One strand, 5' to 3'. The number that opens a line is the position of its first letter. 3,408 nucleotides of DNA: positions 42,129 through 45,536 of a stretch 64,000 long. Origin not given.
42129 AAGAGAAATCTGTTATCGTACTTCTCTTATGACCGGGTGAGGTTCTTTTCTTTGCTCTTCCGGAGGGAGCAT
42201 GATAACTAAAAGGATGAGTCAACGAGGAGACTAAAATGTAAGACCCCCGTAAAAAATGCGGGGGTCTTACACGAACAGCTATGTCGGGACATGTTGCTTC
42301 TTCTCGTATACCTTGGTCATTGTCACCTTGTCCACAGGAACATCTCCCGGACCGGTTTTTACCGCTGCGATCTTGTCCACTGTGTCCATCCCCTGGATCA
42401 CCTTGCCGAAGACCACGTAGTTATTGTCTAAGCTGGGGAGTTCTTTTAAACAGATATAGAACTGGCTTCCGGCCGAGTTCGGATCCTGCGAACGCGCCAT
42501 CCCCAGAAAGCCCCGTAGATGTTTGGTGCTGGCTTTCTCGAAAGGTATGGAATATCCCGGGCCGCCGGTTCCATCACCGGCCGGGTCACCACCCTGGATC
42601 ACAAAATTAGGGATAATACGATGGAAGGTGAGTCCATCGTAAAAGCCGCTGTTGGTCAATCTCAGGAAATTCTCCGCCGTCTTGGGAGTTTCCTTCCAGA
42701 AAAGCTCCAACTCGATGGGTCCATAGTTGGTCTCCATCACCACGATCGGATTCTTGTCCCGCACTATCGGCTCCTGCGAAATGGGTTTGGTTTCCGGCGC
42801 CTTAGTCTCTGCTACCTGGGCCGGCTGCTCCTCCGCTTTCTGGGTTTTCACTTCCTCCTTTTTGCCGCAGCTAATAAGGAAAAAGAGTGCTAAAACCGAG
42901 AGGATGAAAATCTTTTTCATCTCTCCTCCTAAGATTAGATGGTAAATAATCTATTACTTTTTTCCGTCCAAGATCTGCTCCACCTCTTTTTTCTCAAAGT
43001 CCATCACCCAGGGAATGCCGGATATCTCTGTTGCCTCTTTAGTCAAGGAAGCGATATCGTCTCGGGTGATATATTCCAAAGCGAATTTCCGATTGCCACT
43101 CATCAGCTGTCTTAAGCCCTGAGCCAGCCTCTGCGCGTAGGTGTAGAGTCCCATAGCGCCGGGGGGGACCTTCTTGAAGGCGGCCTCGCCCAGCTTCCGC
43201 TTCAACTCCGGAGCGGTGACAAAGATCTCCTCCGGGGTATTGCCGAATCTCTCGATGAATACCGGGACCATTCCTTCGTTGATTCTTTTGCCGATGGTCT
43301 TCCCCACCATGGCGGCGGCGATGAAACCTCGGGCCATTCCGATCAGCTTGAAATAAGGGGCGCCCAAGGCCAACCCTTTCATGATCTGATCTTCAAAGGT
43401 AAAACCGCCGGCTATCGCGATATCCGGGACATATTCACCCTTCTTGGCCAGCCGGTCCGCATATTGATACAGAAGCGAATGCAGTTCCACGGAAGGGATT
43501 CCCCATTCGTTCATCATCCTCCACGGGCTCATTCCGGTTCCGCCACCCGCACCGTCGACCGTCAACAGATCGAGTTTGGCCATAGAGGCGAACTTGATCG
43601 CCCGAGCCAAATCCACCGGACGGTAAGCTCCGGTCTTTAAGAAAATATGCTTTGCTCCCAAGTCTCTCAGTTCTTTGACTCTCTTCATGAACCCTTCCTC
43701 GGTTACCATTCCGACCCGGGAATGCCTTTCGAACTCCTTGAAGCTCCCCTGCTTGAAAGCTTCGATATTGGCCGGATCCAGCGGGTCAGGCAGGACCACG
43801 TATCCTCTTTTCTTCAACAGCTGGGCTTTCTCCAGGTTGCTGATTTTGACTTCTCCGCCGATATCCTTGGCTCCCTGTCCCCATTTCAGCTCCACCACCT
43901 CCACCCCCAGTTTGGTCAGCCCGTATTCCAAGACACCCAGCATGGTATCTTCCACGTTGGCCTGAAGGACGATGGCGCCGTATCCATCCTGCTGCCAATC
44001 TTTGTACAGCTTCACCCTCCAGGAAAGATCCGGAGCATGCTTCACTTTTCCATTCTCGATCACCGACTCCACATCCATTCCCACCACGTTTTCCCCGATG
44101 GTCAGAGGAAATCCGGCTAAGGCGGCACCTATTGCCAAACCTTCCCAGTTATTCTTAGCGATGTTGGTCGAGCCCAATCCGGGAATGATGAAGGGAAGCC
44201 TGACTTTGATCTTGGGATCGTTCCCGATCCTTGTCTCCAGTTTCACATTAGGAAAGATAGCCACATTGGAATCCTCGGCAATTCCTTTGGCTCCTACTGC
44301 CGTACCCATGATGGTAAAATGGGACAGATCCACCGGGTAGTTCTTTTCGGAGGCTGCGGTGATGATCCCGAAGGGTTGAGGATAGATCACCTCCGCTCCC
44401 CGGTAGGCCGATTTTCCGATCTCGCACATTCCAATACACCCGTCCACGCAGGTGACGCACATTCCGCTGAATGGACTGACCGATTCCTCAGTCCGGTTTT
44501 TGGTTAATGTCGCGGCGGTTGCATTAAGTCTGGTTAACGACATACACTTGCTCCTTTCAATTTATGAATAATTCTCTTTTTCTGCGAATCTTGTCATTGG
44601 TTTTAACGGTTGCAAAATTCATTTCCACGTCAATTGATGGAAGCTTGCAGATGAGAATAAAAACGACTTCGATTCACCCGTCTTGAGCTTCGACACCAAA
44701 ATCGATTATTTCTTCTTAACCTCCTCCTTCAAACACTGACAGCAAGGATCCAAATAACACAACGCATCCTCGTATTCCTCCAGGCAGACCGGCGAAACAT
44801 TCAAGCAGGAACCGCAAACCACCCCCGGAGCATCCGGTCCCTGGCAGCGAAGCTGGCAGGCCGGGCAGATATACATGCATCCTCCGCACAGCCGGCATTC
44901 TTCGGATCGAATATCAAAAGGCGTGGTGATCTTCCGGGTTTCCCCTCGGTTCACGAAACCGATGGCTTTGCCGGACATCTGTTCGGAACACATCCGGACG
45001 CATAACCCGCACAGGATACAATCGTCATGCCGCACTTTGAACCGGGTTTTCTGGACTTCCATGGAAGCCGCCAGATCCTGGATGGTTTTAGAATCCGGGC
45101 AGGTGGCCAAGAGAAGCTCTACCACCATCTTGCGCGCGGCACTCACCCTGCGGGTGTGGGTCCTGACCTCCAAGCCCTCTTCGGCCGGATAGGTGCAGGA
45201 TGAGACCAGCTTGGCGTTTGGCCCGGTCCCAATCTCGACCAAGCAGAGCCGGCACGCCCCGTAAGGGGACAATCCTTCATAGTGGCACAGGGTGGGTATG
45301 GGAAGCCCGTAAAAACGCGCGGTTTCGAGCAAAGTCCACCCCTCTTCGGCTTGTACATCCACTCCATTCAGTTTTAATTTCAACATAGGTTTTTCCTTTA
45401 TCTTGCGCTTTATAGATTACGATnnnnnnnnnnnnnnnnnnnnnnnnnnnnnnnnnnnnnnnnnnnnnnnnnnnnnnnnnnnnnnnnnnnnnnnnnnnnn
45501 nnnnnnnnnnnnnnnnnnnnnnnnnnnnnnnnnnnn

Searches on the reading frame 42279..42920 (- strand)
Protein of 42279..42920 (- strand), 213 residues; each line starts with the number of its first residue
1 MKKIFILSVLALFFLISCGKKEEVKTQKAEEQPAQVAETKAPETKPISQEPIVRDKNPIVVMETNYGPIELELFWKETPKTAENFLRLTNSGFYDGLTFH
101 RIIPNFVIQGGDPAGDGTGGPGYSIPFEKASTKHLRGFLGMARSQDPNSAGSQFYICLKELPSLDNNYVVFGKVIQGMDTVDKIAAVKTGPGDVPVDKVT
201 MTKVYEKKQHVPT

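Call 13: search_protein_families(library=pfam, proteins=[window:42279-42920:-], max_evalue=0.001)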
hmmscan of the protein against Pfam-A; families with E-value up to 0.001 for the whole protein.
window:42279-42920:- (213 aa): 1 family
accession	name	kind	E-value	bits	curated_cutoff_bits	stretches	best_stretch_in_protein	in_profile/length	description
PF00160.26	Pro_isomerase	-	7.3e-52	176.2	21.7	1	60-204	2-157/159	Cyclophilin type peptidyl-prolyl cis-trans isomerase/CLD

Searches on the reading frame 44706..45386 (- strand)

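Call 13: search_protein_families(library=pfam, proteins=[window:44706-45386:-], max_evalue=0.001)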
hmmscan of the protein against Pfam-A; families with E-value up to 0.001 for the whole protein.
window:44706-45386:- (226 aa): 5 families
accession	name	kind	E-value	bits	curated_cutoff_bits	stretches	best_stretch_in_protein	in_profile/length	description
PF13510.11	Fer2_4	-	4.7e-16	59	22.8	1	2-78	4-81/82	2Fe-2S iron-sulfur cluster binding domain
PF12838.12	Fer4_7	-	2.7e-08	34.6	27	1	123-176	2-50/52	4Fe-4S dicluster domain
PF14697.11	Fer4_21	-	5.6e-06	26.8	35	1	118-176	3-53/59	4Fe-4S dicluster domain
PF13237.11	Fer4_10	-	0.00019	21.8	25.5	1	120-175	6-53/53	4Fe-4S dicluster domain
PF22117.2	Fer4_Nqo3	-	0.00031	21.3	27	1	120-176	8-63/67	NADH-quinone oxidoreductase subunit 3, ferredoxin-like domain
